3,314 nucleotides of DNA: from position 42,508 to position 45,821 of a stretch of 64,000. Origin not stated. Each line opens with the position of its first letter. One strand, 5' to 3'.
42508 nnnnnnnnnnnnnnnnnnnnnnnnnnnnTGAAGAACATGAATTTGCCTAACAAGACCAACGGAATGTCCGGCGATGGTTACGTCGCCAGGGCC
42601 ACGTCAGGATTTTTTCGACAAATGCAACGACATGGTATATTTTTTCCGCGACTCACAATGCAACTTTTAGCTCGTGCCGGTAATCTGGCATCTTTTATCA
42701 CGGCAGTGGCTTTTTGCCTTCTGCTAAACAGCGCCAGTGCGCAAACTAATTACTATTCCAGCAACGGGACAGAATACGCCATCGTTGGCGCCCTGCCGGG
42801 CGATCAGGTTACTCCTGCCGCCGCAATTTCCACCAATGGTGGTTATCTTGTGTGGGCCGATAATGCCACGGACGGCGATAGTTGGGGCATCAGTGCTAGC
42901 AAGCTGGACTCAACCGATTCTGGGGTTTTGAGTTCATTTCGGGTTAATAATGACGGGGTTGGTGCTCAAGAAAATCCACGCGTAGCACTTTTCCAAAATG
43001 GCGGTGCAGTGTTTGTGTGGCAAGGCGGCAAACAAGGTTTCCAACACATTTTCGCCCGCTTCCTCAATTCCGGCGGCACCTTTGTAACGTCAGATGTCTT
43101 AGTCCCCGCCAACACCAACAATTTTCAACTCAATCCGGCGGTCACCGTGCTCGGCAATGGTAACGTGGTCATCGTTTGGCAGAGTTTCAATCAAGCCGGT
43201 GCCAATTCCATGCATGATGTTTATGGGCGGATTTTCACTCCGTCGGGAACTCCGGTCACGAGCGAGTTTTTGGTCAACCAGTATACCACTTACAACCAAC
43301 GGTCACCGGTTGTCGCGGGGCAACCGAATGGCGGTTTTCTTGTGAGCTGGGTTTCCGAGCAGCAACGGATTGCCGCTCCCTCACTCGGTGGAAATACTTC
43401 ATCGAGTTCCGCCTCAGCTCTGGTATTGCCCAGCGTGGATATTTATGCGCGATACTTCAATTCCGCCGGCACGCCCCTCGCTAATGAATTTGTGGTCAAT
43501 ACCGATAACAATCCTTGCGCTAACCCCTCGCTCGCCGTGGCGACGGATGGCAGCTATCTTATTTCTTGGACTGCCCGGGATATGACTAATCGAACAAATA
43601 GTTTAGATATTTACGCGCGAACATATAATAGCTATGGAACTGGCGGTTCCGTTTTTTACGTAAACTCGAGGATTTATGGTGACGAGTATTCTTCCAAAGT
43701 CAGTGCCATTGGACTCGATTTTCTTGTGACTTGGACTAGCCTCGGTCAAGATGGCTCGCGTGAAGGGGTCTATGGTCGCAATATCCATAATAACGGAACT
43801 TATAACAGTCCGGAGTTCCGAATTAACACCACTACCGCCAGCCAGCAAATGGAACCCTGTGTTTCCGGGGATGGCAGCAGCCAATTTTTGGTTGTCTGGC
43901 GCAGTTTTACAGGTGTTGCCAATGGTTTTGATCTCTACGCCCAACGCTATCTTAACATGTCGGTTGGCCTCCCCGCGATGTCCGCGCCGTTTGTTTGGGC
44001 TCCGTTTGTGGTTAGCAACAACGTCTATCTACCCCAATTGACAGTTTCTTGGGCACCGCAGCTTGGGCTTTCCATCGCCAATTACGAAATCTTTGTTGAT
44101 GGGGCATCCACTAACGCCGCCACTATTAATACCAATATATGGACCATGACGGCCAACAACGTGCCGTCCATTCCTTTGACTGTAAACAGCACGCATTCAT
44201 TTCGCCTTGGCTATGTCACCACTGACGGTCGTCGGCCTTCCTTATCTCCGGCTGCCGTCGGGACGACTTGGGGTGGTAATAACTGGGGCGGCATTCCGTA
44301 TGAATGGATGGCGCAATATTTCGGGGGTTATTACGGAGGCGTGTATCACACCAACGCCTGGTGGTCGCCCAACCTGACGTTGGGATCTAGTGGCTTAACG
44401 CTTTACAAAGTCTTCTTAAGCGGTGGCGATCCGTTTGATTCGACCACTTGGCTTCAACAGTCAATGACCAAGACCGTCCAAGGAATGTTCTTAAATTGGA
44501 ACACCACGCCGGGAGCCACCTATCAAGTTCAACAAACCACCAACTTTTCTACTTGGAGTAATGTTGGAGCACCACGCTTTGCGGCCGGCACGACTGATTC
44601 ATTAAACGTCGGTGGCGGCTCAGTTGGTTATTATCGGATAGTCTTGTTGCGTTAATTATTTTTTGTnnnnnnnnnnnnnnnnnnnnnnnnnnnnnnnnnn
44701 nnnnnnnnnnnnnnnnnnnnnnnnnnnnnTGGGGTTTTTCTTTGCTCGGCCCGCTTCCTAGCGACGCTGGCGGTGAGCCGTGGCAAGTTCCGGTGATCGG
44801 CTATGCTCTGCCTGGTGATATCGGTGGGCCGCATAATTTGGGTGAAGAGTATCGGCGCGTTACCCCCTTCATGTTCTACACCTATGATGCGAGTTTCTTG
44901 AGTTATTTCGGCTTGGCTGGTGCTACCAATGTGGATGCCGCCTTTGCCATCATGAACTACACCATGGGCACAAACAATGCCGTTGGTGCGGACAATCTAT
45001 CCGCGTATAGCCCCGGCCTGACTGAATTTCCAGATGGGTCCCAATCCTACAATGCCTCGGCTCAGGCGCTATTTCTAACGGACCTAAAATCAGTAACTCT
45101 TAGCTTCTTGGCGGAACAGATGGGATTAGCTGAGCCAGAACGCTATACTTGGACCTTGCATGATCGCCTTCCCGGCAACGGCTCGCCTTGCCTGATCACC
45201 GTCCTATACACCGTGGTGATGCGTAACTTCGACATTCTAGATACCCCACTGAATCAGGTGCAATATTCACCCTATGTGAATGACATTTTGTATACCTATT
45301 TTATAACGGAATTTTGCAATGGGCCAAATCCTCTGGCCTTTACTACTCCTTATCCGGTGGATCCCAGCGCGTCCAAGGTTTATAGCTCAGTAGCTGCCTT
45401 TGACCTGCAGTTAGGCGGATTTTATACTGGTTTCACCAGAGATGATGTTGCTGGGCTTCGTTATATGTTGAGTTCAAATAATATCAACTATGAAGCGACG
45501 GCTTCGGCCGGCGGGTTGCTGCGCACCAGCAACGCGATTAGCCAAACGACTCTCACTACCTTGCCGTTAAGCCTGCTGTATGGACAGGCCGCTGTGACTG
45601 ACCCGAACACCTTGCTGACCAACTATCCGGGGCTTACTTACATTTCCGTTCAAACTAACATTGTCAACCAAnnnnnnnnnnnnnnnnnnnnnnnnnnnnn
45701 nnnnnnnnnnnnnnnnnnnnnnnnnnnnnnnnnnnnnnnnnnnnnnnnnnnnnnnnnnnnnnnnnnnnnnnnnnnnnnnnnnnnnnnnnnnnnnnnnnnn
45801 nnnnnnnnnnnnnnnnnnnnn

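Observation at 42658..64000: Operon-like block of four large secreted proteins of unknown function directly downstream of the secretin cluster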

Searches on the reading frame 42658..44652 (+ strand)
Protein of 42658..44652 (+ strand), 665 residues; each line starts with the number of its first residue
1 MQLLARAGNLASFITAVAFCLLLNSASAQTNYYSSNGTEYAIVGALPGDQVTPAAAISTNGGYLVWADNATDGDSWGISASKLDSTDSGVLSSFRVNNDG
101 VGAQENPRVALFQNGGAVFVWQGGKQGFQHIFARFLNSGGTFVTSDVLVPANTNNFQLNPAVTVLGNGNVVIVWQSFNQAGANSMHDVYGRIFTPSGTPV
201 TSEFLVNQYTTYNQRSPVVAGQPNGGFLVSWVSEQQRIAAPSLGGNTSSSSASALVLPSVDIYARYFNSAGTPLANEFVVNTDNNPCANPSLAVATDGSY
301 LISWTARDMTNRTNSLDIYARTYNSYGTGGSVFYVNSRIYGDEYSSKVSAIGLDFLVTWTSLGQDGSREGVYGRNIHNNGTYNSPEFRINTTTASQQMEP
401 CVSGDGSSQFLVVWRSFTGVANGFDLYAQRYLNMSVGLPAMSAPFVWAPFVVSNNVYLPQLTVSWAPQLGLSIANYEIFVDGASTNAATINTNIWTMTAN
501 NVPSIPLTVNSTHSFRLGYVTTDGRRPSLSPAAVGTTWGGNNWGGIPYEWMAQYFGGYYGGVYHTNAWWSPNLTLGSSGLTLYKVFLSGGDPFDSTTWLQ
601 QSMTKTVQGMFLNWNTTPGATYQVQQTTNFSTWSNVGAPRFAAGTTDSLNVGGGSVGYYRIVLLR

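Call 7: search_protein_families(library=pfam, proteins=[window:42658-44652:+], max_evalue=0.01)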
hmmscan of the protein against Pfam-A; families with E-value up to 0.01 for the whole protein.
window:42658-44652:+ (665 aa): 0 families

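Call 8: search_protein_families(library=ncbifam, proteins=[window:42658-44652:+], max_evalue=0.1)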
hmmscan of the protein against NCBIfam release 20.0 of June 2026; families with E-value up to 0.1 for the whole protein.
window:42658-44652:+ (665 aa): 1 family
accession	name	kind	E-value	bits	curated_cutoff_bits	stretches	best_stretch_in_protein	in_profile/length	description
NF053835.1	PDIAV_lipo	equivalog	0.002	17.6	90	0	151-197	83-130/458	PDIAV motif-containing lipoprotein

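Call 19: find_homologous_proteins(query=window:42658-44652:+)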
Query window:42658-44652:+ (665 aa): 2269 proteins with E <= 0.001 among 8000 candidates; the best 120 are listed.
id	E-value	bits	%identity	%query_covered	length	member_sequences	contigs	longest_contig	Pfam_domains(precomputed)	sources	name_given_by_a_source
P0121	0.0e+0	1499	100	100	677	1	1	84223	-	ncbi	-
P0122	0.0e+0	1094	71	100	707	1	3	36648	-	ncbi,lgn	-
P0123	0.0e+0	1047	72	100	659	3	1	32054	-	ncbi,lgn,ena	-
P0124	0.0e+0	1039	71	100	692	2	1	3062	-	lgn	-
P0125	0.0e+0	1034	69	100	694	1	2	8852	-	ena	-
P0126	0.0e+0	1014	70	100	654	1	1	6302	-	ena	-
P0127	4.0e-298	1009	68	100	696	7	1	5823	-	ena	-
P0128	1.7e-294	997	67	100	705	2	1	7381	-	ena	-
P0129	2.6e-283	960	66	100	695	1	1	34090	-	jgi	jgi:hypothetical protein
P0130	1.3e-274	931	63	100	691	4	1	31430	-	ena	-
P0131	6.8e-273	925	63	99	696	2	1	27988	-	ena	-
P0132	2.2e-272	924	63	100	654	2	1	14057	-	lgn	-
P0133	3.6e-267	906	63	98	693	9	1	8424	-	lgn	-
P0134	2.4e-266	904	63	98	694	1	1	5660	-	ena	-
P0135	3.4e-266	903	63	98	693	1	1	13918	-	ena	-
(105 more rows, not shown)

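Call 23: search_solved_structures(query=A2, max_evalue=1)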
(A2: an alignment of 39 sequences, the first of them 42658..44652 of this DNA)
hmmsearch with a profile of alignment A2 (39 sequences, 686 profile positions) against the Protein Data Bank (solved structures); distinct sequences matched with E-value up to 1: 0.

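Call 58: search_protein_families(library=padloc, proteins=[window:42658-44652:+], max_evalue=0.01)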
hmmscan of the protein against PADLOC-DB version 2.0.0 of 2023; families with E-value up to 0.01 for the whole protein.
window:42658-44652:+ (665 aa): 0 families

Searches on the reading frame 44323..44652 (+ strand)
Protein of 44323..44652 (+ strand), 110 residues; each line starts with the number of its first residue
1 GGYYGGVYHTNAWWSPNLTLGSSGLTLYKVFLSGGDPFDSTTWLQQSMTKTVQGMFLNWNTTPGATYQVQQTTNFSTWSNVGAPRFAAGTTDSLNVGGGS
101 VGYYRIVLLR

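Call 68: search_protein_families(library=pfam, proteins=[window:44323-44652:+], max_evalue=1)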
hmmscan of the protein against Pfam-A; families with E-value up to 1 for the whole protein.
seq(110 aa): 1 family
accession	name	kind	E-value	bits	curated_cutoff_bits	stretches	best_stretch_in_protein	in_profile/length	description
PF25275.1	Golvesin_C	-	0.049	14.1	31.6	1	42-97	59-114/132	Golvesin C-terminal domain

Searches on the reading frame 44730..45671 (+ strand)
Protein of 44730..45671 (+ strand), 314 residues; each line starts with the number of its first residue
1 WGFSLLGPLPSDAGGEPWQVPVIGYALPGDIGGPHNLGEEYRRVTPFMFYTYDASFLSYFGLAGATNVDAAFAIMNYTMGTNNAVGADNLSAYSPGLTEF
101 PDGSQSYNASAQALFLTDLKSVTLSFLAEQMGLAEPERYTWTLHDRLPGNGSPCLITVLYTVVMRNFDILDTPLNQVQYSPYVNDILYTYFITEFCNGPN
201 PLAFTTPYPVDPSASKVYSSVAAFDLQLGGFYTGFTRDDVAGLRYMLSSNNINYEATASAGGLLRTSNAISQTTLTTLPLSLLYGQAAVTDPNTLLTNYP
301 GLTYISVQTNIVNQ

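Call 70: search_protein_representatives(protein=window:44730-45671:+)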
Query: 314 residues. Proteins with E-value up to 0.001 (for the whole library): 915; up to 1e-10: 713; up to 1e-30: 277. The best 150 are listed.
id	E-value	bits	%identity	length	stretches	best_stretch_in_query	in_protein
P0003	1.4e-136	471.5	69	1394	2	2-313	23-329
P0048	4.0e-90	318.9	51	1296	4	79-314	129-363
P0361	4.5e-85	302.3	56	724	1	2-312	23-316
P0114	5.7e-83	295.4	54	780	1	3-304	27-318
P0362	3.8e-79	282.8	51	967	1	1-311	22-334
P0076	1.7e-78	280.7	57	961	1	2-311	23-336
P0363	7.5e-78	278.6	52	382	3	72-245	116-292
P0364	3.9e-75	269.7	52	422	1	3-309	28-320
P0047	4.4e-75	269.5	52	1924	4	1-307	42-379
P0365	4.6e-75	269.5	53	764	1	1-312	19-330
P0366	5.6e-75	269.2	51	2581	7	1-307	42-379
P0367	3.3e-74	266.6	53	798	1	1-311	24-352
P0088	2.2e-73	263.9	53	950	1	1-306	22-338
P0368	3.2e-73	263.4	50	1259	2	1-307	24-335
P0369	3.9e-73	263.1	52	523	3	1-202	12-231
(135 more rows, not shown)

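Call 94: find_related_loci(query=A6, collection=metagenome_contigs, flank=10000)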
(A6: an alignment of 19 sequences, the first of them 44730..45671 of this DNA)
Query A6 (314 aa) in metagenome_contigs; peptide patterns used: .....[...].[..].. (x = any residue, [..] = any of these).
591 stretches matched a pattern; 573 encode a relative of the query (tblastn E <= 1e-3); the best 80 are kept; 80 distinct loci.
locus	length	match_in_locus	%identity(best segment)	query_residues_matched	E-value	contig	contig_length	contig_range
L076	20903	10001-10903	59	1-314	9e-115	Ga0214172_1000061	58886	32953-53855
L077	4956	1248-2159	58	1-314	9e-110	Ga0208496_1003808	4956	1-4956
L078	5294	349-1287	55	1-303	2e-95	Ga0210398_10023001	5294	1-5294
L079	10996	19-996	52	8-313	1e-94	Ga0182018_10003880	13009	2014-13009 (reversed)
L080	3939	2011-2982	51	1-310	2e-94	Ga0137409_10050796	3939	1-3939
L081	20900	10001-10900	53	1-306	5e-94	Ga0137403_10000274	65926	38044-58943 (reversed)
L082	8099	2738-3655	54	1-306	1e-92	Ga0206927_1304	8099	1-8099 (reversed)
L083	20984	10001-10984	50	16-312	2e-92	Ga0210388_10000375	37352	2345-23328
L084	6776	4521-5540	51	2-310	2e-91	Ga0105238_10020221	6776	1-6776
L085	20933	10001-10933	52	1-310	9e-91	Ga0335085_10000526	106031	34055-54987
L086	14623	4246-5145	53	3-302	8e-90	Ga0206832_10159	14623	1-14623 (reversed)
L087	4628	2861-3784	49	1-306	3e-88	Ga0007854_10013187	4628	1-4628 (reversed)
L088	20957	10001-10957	51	1-306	1e-87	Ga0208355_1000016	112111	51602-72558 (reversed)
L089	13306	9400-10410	49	16-313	5e-87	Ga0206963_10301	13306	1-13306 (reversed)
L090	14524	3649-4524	51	2-264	3e-87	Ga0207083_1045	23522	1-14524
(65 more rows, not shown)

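Call 97: search_solved_structures(query=A6, max_evalue=10)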
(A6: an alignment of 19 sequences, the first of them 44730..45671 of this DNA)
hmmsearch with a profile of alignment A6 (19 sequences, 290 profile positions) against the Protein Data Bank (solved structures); distinct sequences matched with E-value up to 10: 0.

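Call 98: search_protein_families(library=pfam, alignment_id=A6, max_evalue=1)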
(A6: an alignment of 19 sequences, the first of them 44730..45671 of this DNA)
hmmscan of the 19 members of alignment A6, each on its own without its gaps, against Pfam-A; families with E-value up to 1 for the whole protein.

A. member 1, window:44730-45671:+ (314 aa): 0 families

B. families by the number of members that match (of 19 scanned): 5 families
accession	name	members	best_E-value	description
PF17568.7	DUF5474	1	0.015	Family of unknown function (DUF5474)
PF17441.7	DUF5419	1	0.16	Family of unknown function (DUF5419)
PF14726.11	RTTN_N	1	0.17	Rotatin, an armadillo repeat protein, centriole functioning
PF01565.28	FAD_binding_4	1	0.24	FAD binding domain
PF24638.1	KH_DEAH11_1st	1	0.26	DEAH11 eukaryotic type KH-domain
